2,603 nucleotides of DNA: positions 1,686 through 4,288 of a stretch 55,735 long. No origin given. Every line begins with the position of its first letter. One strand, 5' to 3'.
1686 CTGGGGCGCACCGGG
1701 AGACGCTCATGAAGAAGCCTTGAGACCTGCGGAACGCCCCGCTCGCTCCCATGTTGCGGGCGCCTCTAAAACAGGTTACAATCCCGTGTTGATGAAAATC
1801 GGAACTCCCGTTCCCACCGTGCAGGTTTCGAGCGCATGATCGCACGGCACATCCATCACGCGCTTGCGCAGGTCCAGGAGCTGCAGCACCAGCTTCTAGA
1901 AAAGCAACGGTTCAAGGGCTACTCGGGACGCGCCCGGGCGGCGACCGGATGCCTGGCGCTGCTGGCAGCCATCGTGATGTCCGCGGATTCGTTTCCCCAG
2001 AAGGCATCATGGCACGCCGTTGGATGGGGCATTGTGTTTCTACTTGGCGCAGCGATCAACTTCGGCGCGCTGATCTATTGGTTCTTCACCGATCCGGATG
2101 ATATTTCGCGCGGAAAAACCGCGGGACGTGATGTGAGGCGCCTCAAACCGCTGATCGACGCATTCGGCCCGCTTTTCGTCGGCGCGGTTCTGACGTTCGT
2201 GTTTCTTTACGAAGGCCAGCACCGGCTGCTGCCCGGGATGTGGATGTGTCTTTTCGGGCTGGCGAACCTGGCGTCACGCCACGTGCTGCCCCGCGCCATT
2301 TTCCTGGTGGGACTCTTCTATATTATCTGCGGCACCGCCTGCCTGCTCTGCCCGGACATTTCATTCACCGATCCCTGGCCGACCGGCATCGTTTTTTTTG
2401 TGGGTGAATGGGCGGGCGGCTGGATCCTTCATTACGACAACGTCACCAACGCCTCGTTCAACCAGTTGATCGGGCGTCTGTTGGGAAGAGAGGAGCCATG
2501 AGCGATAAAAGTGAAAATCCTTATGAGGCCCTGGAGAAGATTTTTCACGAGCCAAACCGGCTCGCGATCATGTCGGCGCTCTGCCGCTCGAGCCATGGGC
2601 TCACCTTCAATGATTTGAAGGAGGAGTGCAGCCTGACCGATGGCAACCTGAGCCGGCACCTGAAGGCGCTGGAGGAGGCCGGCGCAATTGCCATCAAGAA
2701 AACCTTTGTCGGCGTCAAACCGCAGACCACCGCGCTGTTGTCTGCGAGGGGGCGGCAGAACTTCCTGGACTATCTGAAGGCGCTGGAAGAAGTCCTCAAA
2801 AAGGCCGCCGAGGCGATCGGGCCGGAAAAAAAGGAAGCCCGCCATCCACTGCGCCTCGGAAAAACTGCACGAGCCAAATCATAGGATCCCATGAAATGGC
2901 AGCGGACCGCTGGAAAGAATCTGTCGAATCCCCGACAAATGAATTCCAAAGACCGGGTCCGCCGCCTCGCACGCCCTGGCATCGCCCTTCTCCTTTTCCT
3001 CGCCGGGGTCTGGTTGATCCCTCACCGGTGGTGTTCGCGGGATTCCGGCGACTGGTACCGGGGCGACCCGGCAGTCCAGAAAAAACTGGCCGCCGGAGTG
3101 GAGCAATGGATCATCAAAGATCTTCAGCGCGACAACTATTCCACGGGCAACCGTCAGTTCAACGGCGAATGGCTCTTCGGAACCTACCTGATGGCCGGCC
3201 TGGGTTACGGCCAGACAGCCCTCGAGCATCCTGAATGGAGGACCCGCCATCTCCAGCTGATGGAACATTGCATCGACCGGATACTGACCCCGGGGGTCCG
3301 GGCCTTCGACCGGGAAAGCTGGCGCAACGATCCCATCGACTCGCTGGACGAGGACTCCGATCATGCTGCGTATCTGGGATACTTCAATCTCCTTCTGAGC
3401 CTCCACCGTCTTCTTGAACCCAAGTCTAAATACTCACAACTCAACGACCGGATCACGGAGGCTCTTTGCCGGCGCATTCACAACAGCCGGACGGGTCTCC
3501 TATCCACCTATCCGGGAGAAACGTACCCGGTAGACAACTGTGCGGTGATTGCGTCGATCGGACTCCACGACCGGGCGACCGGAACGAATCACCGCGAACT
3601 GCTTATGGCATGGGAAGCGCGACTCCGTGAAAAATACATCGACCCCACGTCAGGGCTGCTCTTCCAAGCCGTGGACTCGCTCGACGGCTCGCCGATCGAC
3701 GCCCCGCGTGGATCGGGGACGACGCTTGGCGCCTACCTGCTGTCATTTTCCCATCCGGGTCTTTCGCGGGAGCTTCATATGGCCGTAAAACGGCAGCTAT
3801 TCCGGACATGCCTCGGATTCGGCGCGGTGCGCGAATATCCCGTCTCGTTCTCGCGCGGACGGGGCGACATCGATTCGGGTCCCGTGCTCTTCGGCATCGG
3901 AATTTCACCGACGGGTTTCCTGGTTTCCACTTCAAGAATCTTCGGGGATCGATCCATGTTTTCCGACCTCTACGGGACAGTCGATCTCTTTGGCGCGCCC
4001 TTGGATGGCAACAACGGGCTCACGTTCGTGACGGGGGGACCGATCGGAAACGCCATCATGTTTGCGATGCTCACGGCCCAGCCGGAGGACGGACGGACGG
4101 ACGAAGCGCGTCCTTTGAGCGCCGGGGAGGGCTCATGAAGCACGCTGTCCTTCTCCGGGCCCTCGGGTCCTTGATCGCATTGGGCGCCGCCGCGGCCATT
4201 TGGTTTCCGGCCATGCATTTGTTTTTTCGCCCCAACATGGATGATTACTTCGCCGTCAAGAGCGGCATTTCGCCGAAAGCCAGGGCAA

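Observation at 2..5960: Candidate undescribed isoprenoid-modifying operon: IspH + B12 radical SAM + two linalool-dehydratase-like enzymes + membrane proteins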

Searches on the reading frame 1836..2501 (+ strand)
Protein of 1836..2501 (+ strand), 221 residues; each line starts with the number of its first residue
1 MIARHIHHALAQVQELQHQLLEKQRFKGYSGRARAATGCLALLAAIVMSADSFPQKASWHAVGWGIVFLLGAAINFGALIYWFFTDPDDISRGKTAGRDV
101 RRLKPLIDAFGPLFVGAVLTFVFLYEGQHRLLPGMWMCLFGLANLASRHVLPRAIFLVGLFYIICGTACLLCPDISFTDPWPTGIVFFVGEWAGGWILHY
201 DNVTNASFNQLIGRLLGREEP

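Call 3: search_protein_families(library=pfam, proteins=[window:1836-2501:+], max_evalue=0.1)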
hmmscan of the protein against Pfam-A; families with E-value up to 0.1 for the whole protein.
window:1836-2501:+ (221 aa): 1 family
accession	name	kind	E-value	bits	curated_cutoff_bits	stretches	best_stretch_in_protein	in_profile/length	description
PF07690.21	MFS_1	-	0.0037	16.7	33.4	1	35-196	128-310/347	Major Facilitator Superfamily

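Call 4: search_protein_families(library=ncbifam, proteins=[window:1836-2501:+], max_evalue=0.1)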
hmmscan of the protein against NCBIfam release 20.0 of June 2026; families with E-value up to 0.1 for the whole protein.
window:1836-2501:+ (221 aa): 0 families

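Call 81: find_homologous_proteins(query=window:1836-2501:+)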
Query window:1836-2501:+ (221 aa): 387 proteins with E <= 0.001 among 2171 candidates; the best 120 are listed.
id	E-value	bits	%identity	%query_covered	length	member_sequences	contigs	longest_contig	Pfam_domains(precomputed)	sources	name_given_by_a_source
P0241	1.2e-148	511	100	100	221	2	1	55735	-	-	-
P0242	2.9e-127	441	88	100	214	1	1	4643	-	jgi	jgi:hypothetical protein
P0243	6.0e-112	391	77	100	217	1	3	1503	-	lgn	-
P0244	2.9e-111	389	78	100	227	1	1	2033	-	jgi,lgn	-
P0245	2.5e-105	370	74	100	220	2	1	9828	-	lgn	-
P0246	2.1e-101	357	70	100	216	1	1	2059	-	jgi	jgi:hypothetical protein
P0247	4.9e-92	326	67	100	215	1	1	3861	-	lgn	-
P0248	1.4e-81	292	60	100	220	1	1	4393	-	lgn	-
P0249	9.1e-79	283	59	100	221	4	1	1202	-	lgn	-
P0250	1.1e-77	279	56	100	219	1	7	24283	-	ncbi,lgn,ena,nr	ncbi:MAG TPA: hypothetical protein PKV71_00835 [Calditrichia bacterium]|nr:hypothetical protein [Cal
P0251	4.4e-77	277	60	96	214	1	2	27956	-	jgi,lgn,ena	-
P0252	5.5e-77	277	60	95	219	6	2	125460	-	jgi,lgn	jgi:hypothetical protein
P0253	7.5e-77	276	56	100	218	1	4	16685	-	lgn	-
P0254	9.5e-77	276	57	100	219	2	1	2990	-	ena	-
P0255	3.8e-76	274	57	100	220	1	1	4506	-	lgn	-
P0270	1.7e-74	269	55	100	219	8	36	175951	-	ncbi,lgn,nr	ncbi:MAG: hypothetical protein HUU32_04095 [Calditrichaceae bacterium]|nr:hypothetical protein [Cald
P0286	5.6e-73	264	56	100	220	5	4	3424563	-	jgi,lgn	-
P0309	1.6e-70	256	58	91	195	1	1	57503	-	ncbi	ncbi:MAG: hypothetical protein V1809_07650 [Planctomycetota bacterium]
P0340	5.2e-67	244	55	96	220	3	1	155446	-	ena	-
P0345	3.3e-66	241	51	96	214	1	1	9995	-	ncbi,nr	ncbi:MAG TPA: hypothetical protein VLH08_12045 [Acidobacteriota bacterium]|nr:hypothetical protein [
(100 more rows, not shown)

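Call 82: find_encoding_contigs(protein=P0270, flank=8000, max_places=1)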
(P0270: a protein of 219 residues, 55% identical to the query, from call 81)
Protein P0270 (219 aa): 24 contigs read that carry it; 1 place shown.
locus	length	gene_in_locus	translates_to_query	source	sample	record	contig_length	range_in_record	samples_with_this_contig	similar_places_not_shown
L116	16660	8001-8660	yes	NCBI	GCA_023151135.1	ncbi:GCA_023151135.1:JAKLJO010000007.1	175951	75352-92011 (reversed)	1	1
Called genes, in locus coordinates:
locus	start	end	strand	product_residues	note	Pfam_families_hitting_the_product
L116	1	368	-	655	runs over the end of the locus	PF13187:Fer4_9 (faint), PF13534:Fer4_17 (faint), PF13183:Fer4_8 (faint), PF13237:Fer4_10 (faint)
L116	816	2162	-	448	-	PF07969:Amidohydro_3 (faint), PF01979:Amidohydro_1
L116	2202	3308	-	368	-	PF02625:XdhC_CoxI, PF13478:XdhC_C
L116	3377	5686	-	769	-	PF01315:Ald_Xan_dh_C, PF02738:MoCoBD_1, PF20256:MoCoBD_2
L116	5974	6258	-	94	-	PF10387:DUF2442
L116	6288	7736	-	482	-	PF00111:Fer2 (weak), PF01799:Fer2_2, PF00941:FAD_binding_5, PF03450:CO_deh_flav_C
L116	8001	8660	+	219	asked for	-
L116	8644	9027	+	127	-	PF12840:HTH_20, PF01022:HTH_5, PF13601:HTH_34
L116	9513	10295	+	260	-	PF01255:Prenyltransf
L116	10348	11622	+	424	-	PF08245:Mur_ligase_M, PF02875:Mur_ligase_C (weak)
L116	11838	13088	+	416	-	PF07498:Rho_N, PF07497:Rho_RNA_bind, PF00006:ATP-synt_ab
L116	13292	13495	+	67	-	PF01197:Ribosomal_L31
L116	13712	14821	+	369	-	PF03462:PCRF, PF00472:RF-1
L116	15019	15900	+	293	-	PF17827:PrmC_N, PF03602:Cons_hypoth95 (weak), PF05175:MTS, PF06325:PrmA, PF13847:Methyltransf_31, PF08241:Methyltransf_11 (weak), PF08242:Methyltransf_12 (faint), PF13649:Methyltransf_25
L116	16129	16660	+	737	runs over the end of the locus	PF08206:OB_RNB, PF17876:CSD2, PF00773:RNB, PF00575:S1 (weak)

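Call 83: find_encoding_contigs(protein=P0286, flank=8000, max_places=1)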
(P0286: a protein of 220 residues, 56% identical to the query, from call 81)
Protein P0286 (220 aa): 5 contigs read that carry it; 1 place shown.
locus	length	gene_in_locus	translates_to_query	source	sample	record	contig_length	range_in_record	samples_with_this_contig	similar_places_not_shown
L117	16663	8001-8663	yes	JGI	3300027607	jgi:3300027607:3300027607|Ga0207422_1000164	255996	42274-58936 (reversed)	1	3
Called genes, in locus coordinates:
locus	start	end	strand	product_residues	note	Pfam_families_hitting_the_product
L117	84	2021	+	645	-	PF00158:Sigma54_activat, PF14532:Sigma54_activ_2, PF07728:AAA_5, PF25601:AAA_lid_14, PF02954:HTH_8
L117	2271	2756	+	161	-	-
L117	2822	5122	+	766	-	PF13620:CarboxypepD_reg, PF13715:CarbopepD_reg_2, PF07715:Plug, PF00593:TonB_dep_Rec_b-barrel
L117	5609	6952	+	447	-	PF01637:ATPase_2 (faint), PF13173:AAA_14, PF13635:DUF4143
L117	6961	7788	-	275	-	PF02353:CMAS (weak), PF13489:Methyltransf_23, PF01209:Ubie_methyltran (weak), PF03848:TehB (faint), PF13847:Methyltransf_31, PF08241:Methyltransf_11, PF08242:Methyltransf_12, PF13649:Methyltransf_25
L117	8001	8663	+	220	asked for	-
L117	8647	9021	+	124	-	PF12840:HTH_20, PF01022:HTH_5, PF09339:HTH_IclR (weak), PF13412:HTH_24 (weak), PF13601:HTH_34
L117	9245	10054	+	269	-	PF01255:Prenyltransf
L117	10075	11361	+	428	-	PF08245:Mur_ligase_M, PF27239:FOL3_C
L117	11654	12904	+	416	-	PF07498:Rho_N, PF07497:Rho_RNA_bind, PF00006:ATP-synt_ab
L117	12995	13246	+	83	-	PF01197:Ribosomal_L31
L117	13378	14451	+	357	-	PF03462:PCRF, PF16326:ABC_tran_CTD (weak), PF00472:RF-1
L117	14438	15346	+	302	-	PF17827:PrmC_N, PF07669:Eco57I (weak), PF05175:MTS, PF06325:PrmA, PF10294:Methyltransf_16 (weak), PF13847:Methyltransf_31, PF08241:Methyltransf_11 (weak), PF13649:Methyltransf_25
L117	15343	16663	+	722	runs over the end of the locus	PF08206:OB_RNB, PF17876:CSD2, PF00773:RNB, PF00575:S1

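Call 84: find_encoding_contigs(protein=P0345, flank=8000, max_places=1)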
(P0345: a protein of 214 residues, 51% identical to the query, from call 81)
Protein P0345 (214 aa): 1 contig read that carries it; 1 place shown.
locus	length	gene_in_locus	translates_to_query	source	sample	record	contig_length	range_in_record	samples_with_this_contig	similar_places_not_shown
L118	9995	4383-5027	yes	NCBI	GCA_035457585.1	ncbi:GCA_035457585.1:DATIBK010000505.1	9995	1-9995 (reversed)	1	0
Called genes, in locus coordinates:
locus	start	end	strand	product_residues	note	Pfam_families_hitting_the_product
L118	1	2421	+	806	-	PF00207:A2M, PF07678:TED_complement, PF17973:bMG10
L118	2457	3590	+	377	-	PF01266:DAO, PF03486:HI0933_like (faint), PF07992:Pyr_redox_2 (faint), PF13738:Pyr_redox_3 (faint)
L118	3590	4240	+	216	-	PF01694:Rhomboid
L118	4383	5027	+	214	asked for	-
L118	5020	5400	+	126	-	PF12840:HTH_20, PF01022:HTH_5, PF12802:MarR_2 (weak), PF13412:HTH_24 (weak), PF13601:HTH_34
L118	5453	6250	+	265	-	-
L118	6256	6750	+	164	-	PF01894:YjbQ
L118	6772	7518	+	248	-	PF00756:Esterase, PF12146:Hydrolase_4 (weak)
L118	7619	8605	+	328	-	PF00753:Lactamase_B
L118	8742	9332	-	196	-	PF04264:YceI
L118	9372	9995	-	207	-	PF13490:zf-HC2 (faint)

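Call 88: search_protein_families(library=pfam, proteins=[L118:5453-6250:+, L116:9513-10295:+, L116:10348-11622:+], max_evalue=1)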
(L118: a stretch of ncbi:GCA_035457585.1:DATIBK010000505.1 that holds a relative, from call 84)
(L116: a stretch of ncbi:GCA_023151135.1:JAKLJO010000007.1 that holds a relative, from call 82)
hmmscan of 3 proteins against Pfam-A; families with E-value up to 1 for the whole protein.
L118:5453-6250:+ (265 aa): 5 families
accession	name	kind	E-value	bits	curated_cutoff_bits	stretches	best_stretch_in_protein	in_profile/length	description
PF02915.23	Rubrerythrin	-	0.0011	19.8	22.8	1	140-190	8-60/137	Rubrerythrin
PF03232.19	COQ7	-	0.0033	17.5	23.5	1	141-201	13-73/169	Ubiquinone biosynthesis protein COQ7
PF22277.2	EncFtn-like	-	0.026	14.7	27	1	140-193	24-74/85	EncFtn-like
PF10118.14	Metal_hydrol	-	0.031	14.4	33.2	0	146-189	43-86/247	Predicted metal-dependent hydrolase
PF17778.7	BLACT_WH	-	0.14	12.6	22.8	1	141-169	3-30/46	Beta-lactamase associated winged helix domain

L116:9513-10295:+ (260 aa): 2 families
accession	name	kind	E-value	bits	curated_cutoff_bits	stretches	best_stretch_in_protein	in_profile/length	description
PF01255.24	Prenyltransf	-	7.4e-85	284.4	27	1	28-248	1-219/219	Putative undecaprenyl diphosphate synthase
PF02954.25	HTH_8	-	0.11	12.7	22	0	58-72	22-36/42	Bacterial regulatory protein, Fis family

L116:10348-11622:+ (424 aa): 2 families
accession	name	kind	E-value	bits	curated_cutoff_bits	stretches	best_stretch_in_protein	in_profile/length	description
PF08245.18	Mur_ligase_M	-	9.9e-13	48.9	24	1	47-267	1-199/200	Mur ligase middle domain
PF02875.26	Mur_ligase_C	-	1.2e-07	33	28.4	1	293-413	1-127/127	Mur ligase, glutamate ligase domain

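Call 90: find_encoding_contigs(protein=P0309, flank=7000, max_places=1)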
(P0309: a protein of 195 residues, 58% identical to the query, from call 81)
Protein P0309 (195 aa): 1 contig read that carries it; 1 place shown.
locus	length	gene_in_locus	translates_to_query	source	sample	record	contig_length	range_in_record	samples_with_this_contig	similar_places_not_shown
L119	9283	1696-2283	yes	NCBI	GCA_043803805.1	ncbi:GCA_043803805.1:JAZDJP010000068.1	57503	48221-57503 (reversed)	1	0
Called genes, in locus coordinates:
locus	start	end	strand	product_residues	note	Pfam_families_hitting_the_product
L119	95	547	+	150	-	PF19502:DUF6036 (faint)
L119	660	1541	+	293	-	PF02401:LYTB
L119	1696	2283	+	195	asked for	-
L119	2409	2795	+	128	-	PF12840:HTH_20, PF01022:HTH_5 (weak), PF12802:MarR_2 (weak), PF13412:HTH_24 (weak), PF13601:HTH_34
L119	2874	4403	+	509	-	-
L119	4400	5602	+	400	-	-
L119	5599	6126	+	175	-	-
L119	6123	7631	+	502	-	PF13687:DUF4153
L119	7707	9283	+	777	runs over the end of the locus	PF08487:VIT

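Call 91: find_encoding_contigs(protein=P0340, flank=7000, max_places=1)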
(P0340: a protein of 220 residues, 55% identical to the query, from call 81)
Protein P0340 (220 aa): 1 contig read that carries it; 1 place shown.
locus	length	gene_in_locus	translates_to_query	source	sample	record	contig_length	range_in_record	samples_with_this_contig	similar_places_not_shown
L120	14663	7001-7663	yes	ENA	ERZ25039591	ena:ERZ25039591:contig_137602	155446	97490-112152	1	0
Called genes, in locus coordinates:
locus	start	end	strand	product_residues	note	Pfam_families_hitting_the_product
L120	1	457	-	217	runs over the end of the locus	PF07676:PD40 (faint), PF26549:Tricorn_N (faint), PF26550:Tricorn_2nd (faint)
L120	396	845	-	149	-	PF07676:PD40 (faint), PF26549:Tricorn_N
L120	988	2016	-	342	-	PF00069:Pkinase, PF07714:PK_Tyr_Ser-Thr, PF01636:APH (faint), PF03109:ABC1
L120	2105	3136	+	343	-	PF02423:OCD_Mu_crystall, PF01488:Shikimate_DH (weak)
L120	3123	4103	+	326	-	PF00291:PALP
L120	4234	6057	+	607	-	PF07719:TPR_2 (faint), PF03958:Secretin_N (weak), PF00263:Secretin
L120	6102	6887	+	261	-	PF00398:RrnaAD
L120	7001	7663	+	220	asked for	-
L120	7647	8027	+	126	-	PF12840:HTH_20 (weak), PF13601:HTH_34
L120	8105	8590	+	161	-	PF01894:YjbQ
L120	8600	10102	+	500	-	PF13687:DUF4153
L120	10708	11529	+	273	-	PF02673:BacA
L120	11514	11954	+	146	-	PF13491:FtsK_4TM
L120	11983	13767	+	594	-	PF17854:FtsK_alpha, PF01580:FtsK_SpoIIIE, PF09397:FtsK_gamma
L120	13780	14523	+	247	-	-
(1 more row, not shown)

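Call 92: find_encoding_contigs(protein=P0252, flank=7000, max_places=1)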
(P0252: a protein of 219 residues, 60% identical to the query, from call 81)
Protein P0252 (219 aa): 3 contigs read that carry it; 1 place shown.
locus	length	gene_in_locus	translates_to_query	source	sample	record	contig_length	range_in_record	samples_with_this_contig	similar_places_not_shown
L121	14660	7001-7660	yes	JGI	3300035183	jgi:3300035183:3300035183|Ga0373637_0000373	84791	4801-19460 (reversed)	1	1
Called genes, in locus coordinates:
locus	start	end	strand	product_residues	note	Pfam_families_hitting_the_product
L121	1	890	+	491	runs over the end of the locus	PF03446:NAD_binding_2, PF00393:6PGD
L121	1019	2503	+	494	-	PF00479:G6PD_N, PF02781:G6PD_C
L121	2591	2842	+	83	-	PF00578:AhpC-TSA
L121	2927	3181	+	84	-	PF00578:AhpC-TSA, PF08534:Redoxin (weak)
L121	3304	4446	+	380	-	PF10128:OpcA_G6PD_assem, PF20171:OpcA_G6PD_C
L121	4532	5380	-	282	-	PF01497:Peripla_BP_2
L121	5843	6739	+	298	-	PF01882:DUF58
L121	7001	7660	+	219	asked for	-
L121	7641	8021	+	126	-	PF12840:HTH_20, PF01022:HTH_5, PF13412:HTH_24 (weak), PF13601:HTH_34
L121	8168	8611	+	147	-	PF01894:YjbQ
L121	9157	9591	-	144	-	-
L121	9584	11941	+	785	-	-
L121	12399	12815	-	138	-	PF13442:Cytochrome_CBB3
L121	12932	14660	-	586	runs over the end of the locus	PF01011:PQQ, PF13360:PQQ_2 (weak), PF13570:Beta-prop_ACSF4 (faint), PF01011:PQQ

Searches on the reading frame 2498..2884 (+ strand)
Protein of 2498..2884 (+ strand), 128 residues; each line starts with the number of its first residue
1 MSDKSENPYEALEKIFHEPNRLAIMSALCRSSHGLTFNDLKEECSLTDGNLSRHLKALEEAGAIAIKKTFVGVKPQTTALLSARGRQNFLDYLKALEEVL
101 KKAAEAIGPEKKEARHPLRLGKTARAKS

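Call 3: search_protein_families(library=pfam, proteins=[window:2498-2884:+], max_evalue=0.1)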
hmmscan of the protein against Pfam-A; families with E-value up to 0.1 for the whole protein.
window:2498-2884:+ (128 aa): 9 families
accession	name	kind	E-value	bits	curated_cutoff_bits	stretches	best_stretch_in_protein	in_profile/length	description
PF13601.12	HTH_34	-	1.7e-21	76.6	27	1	21-99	2-79/80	Winged helix DNA-binding domain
PF12840.13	HTH_20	-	5.1e-10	39.6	27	1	18-64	3-48/51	Helix-turn-helix domain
PF01022.26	HTH_5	-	1.1e-09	38.4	22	1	19-62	2-43/47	Bacterial regulatory protein, arsR family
PF13412.12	HTH_24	-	2.4e-05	24.3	21.9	1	20-64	4-47/48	Winged helix-turn-helix DNA-binding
PF12802.13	MarR_2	-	6.2e-05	23.5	27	1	21-65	7-51/61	MarR family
PF01047.28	MarR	-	0.0029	17.9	24.6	1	29-64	12-47/59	MarR family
PF09339.16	HTH_IclR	-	0.003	17.7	22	1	22-63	6-47/52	IclR helix-turn-helix domain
PF24266.1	HTH_HVO_0163_N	-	0.0078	16.7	31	1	29-67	11-49/70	HVO_0163, N-terminal HTH domain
PF25213.1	HVO_A0261_N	-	0.016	15.5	35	1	16-64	8-54/86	HVO_A0261 N-terminal domain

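Call 4: search_protein_families(library=ncbifam, proteins=[window:2498-2884:+], max_evalue=0.1)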
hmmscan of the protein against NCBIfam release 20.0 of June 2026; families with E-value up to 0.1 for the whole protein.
window:2498-2884:+ (128 aa): 11 families
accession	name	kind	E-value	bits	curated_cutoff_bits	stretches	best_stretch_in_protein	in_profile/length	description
NF033788.1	HTH_metalloreg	subfamily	5.3e-09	35.8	55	1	14-65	6-56/77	metalloregulator ArsR/SmtB family transcription factor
NF041413.1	ArsR_Rv2640c_fam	equivalog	4.3e-05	23.9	155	1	14-71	37-95/118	Rv2640c family ArsR-like transcriptional regulator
TIGR02702.1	SufR_cyano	equivalog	0.00033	20.4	178.8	1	23-109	5-97/208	iron-sulfur cluster biosynthesis transcriptional regulator SufR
NF033789.1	repress_SdpR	subfamily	0.0022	17.9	100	1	14-68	3-55/79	autorepressor SdpR family transcription factor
NF040642.1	sulf_sens_BigR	equivalog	0.018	15.1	155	1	12-67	13-66/95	sulfite-sensing transcriptional repressor BigR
NF005061.0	PRK06474.1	equivalog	0.045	13.6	121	1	14-68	6-61/178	hypothetical protein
TIGR02337.1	HpaR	equivalog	0.047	13.5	121.2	1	32-113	40-120/130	homoprotocatechuate degradation operon regulator HpaR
NF053606.1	Sta1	subfamily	0.06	13.5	80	0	22-102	23-92/100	Sta1 family transcriptional regulator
NF009723.0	PRK13250.1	equivalog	0.071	12.6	327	1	68-111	152-195/248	phycoerythrobilin:ferredoxin oxidoreductase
NF047906.1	CdPbTransRegCmtR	equivalog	0.081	12.9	150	1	9-67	11-67/104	Cd(II)/Pb(II)-sensing metalloregulatory transcriptional regulator CmtR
NF053755.1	MsvR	equivalog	0.094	12.4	220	0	15-67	9-59/236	transcriptional factor MsvR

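Call 102: search_solved_structures(query=window:2498-2884:+, max_evalue=0.01)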
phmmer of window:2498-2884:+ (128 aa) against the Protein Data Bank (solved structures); distinct sequences matched with E-value up to 0.01: 3.
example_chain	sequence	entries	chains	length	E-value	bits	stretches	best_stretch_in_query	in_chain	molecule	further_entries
1ub9_A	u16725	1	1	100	0.00023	24.7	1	15-100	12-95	Hypothetical protein PH1061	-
6j0e_A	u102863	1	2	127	0.0011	22.5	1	2-64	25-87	Arsenic responsive repressor ArsR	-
1ku9_A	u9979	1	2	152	0.0014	22.2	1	23-71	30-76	hypothetical protein MJ223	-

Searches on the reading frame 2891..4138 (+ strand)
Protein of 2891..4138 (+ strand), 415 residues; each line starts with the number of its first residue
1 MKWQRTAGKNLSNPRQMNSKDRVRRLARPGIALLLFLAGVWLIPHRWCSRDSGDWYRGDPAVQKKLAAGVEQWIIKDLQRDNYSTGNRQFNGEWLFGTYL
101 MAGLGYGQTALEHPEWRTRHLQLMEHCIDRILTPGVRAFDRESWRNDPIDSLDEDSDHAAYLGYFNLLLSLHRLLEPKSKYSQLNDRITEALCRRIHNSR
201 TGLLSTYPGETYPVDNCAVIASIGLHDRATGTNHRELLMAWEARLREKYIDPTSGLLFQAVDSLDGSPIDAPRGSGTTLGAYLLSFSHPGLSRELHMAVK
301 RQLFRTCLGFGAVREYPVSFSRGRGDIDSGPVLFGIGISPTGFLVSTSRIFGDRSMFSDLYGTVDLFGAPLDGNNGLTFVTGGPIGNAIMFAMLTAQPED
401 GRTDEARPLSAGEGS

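Call 3: search_protein_families(library=pfam, proteins=[window:2891-4138:+], max_evalue=0.1)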
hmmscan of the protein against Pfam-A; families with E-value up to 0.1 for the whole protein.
window:2891-4138:+ (415 aa): 1 family
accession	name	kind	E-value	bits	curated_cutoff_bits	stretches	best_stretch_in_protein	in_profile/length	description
PF18566.7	Ldi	-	2.9e-05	24.2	26.1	1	178-304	115-242/318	Linalool dehydratase/isomerase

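Call 4: search_protein_families(library=ncbifam, proteins=[window:2891-4138:+], max_evalue=0.1)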
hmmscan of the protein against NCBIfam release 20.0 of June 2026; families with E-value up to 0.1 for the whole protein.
window:2891-4138:+ (415 aa): 0 families

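Call 74: search_solved_structures(query=window:2891-4138:+, max_evalue=10, show_alignments=1)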
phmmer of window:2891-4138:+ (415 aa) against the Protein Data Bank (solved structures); distinct sequences matched with E-value up to 10: 9.
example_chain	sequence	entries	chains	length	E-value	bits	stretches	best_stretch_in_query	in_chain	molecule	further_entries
6thm_A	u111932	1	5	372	1.5e-07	33.8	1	143-364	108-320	Linalool dehydratase-isomerase protein LDI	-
6t9h_A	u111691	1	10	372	2.4e-07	33.1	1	143-364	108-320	Linalool dehydratase-isomerase protein LDI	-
6tft_A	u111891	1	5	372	4.5e-07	32.2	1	143-364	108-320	Linalool dehydratase-isomerase protein LDI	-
6tfr_A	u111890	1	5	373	5.7e-07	31.9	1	143-364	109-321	Linalool dehydratase-isomerase protein LDI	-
7ad2_A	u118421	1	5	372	6.1e-07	31.8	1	143-364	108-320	Linalool dehydratase/isomerase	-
5hlr_A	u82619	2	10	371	7e-07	31.6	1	143-364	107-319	Linalool dehydratase/isomerase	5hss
5g1u_A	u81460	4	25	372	7e-07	31.6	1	143-364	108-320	LINALOOL DEHYDRATASE/ISOMERASE | LINALOOL DEHYDRATASE ISOMERASE | Linalool dehydratase-isomerase protein LDI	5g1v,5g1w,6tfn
5i3t_A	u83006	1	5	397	8.3e-07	31.3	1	143-364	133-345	Linalool dehydratase/isomerase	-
8zjw_A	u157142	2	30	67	1.1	11.2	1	31-71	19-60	Alpha subunit of light-harvesting 1 complex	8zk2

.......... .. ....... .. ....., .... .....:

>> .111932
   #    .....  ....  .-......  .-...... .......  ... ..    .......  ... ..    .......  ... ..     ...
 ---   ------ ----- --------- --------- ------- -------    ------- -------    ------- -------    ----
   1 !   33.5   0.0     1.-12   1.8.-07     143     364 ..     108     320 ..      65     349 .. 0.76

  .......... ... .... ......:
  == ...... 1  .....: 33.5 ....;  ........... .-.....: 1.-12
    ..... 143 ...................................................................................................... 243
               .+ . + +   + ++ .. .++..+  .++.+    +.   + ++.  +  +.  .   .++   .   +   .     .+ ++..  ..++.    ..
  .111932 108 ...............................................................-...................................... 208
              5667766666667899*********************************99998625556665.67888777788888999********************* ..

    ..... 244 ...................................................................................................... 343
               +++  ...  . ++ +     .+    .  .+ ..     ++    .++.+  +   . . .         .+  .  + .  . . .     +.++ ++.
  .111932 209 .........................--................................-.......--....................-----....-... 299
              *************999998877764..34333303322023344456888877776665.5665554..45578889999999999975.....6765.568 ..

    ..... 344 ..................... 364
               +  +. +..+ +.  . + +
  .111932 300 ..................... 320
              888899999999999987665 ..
